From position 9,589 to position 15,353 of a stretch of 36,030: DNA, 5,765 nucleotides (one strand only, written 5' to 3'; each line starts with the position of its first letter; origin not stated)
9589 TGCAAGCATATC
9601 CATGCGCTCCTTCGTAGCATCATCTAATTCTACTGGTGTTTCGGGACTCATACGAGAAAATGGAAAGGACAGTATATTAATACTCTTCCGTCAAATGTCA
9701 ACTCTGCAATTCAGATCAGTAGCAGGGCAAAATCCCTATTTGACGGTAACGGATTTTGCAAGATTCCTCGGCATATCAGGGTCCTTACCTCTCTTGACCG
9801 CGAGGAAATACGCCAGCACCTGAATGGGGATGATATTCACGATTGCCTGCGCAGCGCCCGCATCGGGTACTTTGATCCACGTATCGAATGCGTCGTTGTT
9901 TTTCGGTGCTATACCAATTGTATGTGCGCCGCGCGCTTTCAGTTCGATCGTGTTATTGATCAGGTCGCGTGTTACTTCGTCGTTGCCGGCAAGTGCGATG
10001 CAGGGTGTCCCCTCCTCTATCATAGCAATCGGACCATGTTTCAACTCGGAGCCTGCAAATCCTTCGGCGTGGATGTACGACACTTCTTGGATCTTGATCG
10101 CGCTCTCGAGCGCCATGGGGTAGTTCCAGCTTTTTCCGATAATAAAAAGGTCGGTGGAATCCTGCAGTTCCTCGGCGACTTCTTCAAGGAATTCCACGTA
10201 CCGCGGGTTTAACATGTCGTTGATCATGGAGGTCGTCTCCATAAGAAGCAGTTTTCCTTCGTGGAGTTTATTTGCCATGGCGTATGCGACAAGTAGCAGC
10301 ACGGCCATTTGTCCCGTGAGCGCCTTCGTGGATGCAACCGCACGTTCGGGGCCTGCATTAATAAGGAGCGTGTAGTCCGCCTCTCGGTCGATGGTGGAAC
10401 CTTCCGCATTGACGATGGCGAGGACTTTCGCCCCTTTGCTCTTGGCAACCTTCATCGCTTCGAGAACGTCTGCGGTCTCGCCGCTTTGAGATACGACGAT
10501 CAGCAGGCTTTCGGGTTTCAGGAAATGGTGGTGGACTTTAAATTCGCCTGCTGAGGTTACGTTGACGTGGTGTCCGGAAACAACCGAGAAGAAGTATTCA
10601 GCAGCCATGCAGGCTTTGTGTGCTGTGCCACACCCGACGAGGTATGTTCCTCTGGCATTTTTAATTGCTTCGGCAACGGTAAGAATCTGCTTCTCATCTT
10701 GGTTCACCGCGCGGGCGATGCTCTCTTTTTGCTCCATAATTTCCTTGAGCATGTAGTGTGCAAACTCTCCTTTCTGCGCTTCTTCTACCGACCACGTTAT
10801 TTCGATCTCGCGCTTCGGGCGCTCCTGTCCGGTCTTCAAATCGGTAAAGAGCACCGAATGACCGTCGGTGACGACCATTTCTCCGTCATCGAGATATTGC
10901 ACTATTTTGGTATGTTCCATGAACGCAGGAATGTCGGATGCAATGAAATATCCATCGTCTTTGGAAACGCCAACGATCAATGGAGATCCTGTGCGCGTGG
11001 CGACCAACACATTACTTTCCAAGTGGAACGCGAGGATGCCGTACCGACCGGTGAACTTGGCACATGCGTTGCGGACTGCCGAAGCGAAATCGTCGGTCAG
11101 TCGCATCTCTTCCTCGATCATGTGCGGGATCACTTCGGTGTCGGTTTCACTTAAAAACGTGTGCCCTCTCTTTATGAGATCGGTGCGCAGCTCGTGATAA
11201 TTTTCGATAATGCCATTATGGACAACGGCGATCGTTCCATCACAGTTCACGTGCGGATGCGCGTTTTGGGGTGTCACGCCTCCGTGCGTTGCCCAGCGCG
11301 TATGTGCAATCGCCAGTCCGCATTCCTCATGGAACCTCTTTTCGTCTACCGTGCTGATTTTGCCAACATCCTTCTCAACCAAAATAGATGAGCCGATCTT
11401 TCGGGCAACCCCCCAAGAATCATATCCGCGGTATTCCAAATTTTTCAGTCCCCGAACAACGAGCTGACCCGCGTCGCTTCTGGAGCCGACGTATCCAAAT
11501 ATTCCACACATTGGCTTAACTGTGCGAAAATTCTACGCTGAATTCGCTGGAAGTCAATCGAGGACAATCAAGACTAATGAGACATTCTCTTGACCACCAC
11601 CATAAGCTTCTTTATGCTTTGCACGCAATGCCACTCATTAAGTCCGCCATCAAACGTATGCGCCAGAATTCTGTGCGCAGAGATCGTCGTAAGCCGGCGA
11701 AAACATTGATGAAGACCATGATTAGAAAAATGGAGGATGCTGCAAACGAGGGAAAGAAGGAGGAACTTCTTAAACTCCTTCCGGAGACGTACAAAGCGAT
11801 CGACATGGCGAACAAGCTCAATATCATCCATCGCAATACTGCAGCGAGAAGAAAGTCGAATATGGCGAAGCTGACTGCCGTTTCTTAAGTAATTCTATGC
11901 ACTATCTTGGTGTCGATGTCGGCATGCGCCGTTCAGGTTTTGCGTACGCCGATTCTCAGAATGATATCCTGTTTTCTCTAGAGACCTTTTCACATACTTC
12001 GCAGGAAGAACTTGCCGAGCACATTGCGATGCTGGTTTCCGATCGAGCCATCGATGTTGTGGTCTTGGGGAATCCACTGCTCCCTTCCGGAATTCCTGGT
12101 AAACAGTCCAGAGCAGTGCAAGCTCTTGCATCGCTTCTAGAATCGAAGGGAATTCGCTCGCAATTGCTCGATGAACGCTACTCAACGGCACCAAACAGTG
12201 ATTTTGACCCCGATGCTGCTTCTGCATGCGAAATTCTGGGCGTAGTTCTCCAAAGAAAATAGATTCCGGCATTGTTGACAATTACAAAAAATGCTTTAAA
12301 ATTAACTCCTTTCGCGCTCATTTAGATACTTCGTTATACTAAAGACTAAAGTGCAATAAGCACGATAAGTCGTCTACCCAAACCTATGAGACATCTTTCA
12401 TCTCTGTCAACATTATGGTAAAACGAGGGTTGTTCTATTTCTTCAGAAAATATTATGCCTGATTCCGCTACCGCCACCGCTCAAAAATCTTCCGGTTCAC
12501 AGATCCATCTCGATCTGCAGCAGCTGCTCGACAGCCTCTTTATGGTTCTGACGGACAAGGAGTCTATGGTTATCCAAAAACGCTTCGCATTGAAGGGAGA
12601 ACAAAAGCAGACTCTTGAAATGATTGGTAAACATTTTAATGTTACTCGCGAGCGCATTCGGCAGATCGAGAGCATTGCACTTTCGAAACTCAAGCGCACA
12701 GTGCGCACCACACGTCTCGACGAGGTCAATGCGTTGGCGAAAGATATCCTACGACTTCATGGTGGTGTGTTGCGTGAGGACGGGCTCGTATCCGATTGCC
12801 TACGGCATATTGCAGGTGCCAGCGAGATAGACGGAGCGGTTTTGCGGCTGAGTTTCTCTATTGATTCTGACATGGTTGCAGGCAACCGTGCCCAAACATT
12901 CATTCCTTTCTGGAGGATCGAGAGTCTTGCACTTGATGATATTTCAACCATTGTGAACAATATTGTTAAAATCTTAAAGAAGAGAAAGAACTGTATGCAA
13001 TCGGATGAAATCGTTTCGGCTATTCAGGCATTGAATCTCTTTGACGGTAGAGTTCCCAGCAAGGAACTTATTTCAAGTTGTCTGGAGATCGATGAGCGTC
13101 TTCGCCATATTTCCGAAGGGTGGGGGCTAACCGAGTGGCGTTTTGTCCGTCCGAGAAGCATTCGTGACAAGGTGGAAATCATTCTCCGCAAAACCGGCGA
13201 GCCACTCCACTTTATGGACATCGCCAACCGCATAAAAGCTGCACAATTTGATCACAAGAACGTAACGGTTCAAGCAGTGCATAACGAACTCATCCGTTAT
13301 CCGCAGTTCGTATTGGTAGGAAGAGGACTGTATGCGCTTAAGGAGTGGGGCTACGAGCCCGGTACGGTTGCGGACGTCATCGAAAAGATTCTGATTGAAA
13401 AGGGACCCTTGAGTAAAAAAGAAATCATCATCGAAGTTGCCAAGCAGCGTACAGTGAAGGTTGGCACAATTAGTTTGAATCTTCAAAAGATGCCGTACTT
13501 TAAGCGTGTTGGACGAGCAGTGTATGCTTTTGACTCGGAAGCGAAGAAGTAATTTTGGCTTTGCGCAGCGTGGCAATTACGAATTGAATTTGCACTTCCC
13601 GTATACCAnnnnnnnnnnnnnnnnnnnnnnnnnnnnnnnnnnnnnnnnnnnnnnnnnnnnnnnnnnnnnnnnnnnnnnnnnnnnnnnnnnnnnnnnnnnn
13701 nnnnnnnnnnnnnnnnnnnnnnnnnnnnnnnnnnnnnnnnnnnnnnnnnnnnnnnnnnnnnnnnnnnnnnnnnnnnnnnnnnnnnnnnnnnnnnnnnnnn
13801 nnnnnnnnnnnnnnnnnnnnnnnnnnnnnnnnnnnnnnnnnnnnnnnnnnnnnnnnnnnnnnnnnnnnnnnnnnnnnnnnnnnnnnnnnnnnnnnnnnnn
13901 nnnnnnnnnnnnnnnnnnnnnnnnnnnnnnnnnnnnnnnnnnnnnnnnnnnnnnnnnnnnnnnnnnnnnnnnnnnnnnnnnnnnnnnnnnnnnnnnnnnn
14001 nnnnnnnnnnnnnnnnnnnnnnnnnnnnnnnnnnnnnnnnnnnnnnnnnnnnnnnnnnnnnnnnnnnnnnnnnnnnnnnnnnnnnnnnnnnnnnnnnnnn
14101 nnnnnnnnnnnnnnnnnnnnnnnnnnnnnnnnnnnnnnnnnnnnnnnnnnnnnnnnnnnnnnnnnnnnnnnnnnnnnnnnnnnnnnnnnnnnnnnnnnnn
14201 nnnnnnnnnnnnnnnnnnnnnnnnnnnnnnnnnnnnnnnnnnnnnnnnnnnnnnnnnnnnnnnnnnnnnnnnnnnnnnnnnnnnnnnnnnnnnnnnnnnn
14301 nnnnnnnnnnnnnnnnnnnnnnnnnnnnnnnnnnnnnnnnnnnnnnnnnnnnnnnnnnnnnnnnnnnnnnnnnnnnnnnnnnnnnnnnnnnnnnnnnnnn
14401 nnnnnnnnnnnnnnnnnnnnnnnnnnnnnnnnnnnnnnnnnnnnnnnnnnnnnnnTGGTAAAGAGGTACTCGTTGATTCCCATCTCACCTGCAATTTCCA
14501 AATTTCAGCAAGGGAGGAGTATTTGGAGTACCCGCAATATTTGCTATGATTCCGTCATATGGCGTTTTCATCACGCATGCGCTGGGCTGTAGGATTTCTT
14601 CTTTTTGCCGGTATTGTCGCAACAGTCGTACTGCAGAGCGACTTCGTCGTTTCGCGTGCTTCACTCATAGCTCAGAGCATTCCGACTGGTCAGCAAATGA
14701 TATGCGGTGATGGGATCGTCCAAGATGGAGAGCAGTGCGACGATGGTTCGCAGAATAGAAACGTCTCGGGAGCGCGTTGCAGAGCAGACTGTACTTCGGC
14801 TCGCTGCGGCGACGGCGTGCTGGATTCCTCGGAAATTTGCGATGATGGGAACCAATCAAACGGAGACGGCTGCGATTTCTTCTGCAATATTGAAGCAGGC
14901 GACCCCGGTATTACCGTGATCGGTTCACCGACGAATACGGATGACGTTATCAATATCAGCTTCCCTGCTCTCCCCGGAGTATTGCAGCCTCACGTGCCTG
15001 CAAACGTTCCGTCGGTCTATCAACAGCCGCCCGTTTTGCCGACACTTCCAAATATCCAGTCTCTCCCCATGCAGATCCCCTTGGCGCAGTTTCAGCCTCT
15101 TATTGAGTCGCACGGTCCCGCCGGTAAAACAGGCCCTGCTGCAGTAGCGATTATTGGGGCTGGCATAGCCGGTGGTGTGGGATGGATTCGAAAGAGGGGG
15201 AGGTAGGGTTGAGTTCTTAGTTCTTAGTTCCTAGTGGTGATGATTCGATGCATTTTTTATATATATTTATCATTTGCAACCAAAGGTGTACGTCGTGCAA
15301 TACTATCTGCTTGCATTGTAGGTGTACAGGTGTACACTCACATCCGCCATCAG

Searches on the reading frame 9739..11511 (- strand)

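Call 22: search_protein_families(library=pfam, proteins=[window:9739-11511:-], max_evalue=0.001)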
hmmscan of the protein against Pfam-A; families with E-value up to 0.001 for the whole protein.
window:9739-11511:- (591 aa): 5 families
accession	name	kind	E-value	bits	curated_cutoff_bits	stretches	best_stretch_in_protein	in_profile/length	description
PF01380.27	SIS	-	1e-45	155.2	25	2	283-409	2-129/131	SIS domain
PF13522.11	GATase_6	-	8.3e-17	61.9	27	1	59-188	5-125/130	Glutamine amidotransferase domain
PF13537.11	GATase_7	-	3.4e-16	59.8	25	1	80-198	9-122/123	Glutamine amidotransferase domain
PF13580.11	SIS_2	-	2.8e-08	34.3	27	1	329-367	99-137/138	SIS domain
PF13230.11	GATase_4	-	0.00051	19.5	23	1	31-137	34-142/272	Glutamine amidotransferases class-II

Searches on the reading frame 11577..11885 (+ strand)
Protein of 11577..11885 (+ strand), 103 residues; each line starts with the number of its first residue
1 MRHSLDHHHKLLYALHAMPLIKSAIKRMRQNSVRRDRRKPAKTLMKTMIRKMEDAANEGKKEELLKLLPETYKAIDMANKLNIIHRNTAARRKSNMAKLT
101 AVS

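Call 22: search_protein_families(library=pfam, proteins=[window:11577-11885:+], max_evalue=0.001)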
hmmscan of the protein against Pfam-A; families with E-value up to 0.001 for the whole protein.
window:11577-11885:+ (103 aa): 1 family
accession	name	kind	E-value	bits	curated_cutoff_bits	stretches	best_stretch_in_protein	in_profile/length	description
PF01649.23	Ribosomal_S20p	-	1.6e-22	80.3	29.5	1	21-99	3-81/83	Ribosomal protein S20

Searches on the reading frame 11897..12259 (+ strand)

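Call 54: search_protein_families(library=pfam, proteins=[window:11897-12259:+], max_evalue=0.1)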
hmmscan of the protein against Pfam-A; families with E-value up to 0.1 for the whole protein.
window:11897-12259:+ (121 aa): 1 family
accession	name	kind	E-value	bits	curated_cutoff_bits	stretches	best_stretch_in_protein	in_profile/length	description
PF03652.20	RuvX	-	1.3e-16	61.6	29.2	1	1-98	1-99/134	Holliday junction resolvase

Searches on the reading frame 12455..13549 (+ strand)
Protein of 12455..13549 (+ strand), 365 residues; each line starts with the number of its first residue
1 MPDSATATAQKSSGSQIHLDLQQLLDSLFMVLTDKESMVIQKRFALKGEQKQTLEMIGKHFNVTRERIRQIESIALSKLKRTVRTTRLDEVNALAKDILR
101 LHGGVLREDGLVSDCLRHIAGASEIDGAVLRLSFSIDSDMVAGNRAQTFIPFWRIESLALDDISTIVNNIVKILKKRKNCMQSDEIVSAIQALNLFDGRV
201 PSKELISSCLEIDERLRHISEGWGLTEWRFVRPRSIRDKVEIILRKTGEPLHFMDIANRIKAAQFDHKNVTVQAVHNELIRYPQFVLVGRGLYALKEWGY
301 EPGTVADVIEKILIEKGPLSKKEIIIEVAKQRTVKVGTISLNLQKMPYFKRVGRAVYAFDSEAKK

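Call 20: search_protein_families(library=pfam, proteins=[window:12455-13549:+], max_evalue=0.01)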
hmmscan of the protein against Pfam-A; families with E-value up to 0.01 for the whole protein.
window:12455-13549:+ (365 aa): 2 families
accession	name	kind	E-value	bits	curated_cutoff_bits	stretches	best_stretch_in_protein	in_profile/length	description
PF04545.22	Sigma70_r4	-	5.3e-14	51.9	24.1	1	31-80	4-49/50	Sigma-70, region 4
PF05066.19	HARE-HTH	-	6e-10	39.8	25.9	0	240-298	7-71/71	HB1, ASXL, restriction endonuclease HTH domain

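Call 83: search_protein_families(library=ncbifam, proteins=[window:12455-13549:+], max_evalue=0.01)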
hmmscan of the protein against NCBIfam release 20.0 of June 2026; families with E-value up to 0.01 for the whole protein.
window:12455-13549:+ (365 aa): 27 families (the best 25 are shown)
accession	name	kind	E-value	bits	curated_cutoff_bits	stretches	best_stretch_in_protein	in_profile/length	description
NF041931.2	MzaA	equivalog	2.1e-19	69.8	800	1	17-89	639-711/726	MZA anti-phage system associated sigma-70 family RNA polymerase sigma factor MzaA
NF004208.0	PRK05658.1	equivalog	1.2e-18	67.5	555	1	10-88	547-625/631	RNA polymerase sigma factor RpoD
TIGR02393.1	RpoD_Cterm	equivalog_domain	1e-17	64.6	354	1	16-90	161-235/238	RNA polymerase sigma factor RpoD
NF006666.0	PRK09210.1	equivalog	6.8e-16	58.5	572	1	21-89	298-366/370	RNA polymerase sigma factor RpoD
NF004561.0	PRK05901.1-3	equivalog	6.8e-15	55.2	582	1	21-87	465-531/537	RNA polymerase sigma factor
TIGR02394.1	rpoS_proteo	equivalog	1.9e-14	53.9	378.7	1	17-89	208-280/285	RNA polymerase sigma factor RpoS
NF004207.0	PRK05657.1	equivalog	2.2e-14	53.5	394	1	16-90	250-324/329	RNA polymerase sigma factor RpoS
NF004562.0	PRK05901.1-4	equivalog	5e-14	51.7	779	1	22-89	483-550/571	RNA polymerase sigma factor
NF005643.0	PRK07406.1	equivalog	1.6e-13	50.5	500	1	21-90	325-394/397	RNA polymerase sigma factor RpoD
NF005920.0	PRK07921.1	subfamily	2.5e-13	49.7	464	1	16-90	251-325/328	RNA polymerase sigma factor SigB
TIGR02997.1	Sig70-cyanoRpoD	subfamily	1.4e-12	47.5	384.5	1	21-80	239-298/298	RNA polymerase sigma factor, RpoD/SigA family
NF004560.0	PRK05901.1-1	equivalog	1.8e-12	47.2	711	1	21-86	444-509/516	RNA polymerase sigma factor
NF005785.0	PRK07598.1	equivalog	9.7e-12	44.4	554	1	20-88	339-407/415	RNA polymerase sigma factor SigC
NF004564.0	PRK05901.2-2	equivalog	1.8e-11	43.4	617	1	27-89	425-489/500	RNA polymerase sigma factor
NF005642.0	PRK07405.1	subfamily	3e-11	43.1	524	1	17-82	243-308/318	RNA polymerase sigma factor SigD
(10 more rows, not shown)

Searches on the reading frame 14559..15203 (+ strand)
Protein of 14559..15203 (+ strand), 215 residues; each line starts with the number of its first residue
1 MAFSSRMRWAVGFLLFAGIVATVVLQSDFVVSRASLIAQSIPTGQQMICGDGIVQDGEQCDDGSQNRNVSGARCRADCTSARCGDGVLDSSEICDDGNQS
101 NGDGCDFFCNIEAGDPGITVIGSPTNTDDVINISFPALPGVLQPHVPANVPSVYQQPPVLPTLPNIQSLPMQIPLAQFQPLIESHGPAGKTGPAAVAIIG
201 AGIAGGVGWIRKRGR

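Call 20: search_protein_families(library=pfam, proteins=[window:14559-15203:+], max_evalue=0.01)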
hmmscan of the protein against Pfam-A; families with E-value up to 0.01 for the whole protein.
window:14559-15203:+ (215 aa): 1 family
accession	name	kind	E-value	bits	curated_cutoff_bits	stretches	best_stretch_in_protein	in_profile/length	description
PF13948.11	DUF4215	-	2.8e-10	40.7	27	2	78-110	17-47/47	Domain of unknown function (DUF4215)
